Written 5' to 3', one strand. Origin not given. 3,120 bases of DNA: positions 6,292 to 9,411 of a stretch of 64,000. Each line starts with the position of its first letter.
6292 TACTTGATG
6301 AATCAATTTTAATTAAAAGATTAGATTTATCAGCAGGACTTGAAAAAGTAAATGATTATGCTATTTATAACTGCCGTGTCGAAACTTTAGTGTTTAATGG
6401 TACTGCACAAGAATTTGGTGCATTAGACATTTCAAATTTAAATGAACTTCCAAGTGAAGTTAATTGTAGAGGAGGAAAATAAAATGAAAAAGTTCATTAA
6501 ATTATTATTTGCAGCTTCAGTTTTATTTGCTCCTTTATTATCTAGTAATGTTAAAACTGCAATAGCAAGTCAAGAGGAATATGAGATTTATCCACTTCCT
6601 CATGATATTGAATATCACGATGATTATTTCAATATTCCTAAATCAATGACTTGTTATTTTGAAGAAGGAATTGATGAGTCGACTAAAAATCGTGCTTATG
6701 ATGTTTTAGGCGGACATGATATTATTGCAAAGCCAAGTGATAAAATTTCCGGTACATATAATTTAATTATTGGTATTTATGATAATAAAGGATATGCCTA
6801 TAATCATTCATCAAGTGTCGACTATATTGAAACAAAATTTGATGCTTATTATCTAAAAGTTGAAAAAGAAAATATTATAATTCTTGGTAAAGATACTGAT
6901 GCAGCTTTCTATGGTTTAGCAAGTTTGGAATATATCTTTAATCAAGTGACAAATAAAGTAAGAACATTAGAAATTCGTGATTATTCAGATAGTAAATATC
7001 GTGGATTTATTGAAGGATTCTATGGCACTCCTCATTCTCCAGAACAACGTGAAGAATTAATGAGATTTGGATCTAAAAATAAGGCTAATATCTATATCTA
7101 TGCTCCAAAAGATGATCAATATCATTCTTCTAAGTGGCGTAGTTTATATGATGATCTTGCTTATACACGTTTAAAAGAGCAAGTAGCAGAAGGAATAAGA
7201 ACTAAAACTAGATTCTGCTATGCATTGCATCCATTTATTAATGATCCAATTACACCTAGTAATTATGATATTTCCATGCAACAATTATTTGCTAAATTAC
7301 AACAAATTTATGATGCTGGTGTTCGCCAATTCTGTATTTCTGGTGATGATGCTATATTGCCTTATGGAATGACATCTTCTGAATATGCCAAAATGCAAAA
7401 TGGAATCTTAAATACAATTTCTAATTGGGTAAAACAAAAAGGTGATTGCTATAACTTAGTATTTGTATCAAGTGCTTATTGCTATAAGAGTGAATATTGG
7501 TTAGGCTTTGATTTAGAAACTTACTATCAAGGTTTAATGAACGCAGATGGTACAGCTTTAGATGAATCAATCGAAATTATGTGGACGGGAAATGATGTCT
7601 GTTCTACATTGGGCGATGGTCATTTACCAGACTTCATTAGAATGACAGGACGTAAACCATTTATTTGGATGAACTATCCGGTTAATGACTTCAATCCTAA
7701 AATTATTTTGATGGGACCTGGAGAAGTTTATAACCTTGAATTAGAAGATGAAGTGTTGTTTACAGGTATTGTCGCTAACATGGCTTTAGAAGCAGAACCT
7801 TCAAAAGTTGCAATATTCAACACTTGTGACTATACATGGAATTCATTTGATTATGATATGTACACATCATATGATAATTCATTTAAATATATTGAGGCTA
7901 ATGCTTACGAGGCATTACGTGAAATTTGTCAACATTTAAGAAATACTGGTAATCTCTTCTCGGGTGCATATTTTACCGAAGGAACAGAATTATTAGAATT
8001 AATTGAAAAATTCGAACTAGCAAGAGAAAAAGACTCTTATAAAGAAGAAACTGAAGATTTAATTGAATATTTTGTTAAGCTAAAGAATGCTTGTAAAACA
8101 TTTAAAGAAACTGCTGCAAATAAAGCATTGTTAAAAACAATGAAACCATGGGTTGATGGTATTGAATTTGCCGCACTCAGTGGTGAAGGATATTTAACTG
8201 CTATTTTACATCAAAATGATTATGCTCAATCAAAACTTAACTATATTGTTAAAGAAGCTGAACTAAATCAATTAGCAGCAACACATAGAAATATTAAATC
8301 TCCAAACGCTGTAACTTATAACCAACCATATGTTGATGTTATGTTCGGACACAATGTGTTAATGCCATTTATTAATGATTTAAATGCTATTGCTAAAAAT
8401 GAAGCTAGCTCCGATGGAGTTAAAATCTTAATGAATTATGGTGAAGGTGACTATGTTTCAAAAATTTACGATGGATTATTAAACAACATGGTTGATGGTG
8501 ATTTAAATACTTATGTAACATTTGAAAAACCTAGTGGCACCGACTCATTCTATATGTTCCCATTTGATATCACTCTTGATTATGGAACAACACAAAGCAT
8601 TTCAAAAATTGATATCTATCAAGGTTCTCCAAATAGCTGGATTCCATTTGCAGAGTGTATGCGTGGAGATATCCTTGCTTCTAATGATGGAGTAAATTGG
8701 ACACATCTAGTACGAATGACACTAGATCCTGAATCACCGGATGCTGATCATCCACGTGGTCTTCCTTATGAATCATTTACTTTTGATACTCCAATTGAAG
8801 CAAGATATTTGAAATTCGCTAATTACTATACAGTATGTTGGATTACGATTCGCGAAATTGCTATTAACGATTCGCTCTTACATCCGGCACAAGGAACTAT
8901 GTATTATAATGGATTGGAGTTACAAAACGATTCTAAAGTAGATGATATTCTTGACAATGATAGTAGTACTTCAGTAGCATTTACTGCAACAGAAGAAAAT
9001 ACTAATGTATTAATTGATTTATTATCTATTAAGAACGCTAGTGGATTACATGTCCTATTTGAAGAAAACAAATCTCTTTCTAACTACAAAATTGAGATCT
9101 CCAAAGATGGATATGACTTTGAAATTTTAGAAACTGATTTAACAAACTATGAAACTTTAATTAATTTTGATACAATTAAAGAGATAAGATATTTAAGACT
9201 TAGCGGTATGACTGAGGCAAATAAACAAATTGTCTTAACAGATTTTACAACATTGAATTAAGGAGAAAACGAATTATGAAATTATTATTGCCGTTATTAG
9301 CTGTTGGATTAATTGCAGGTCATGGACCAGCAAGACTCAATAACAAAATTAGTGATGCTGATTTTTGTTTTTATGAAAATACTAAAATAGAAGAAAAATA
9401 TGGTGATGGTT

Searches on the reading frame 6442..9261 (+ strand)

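Call 72: search_protein_families(library=ncbifam, proteins=[window:6442-9261:+], max_evalue=1e-10)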
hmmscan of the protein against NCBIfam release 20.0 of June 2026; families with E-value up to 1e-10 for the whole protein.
window:6442-9261:+ (939 aa): 1 family
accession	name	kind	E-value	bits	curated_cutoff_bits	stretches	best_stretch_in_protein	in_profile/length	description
NF041654.1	GlcNAcase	equivalog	5.5e-92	309.4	1000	1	37-653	9-593/732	beta-N-acetylglucosaminidase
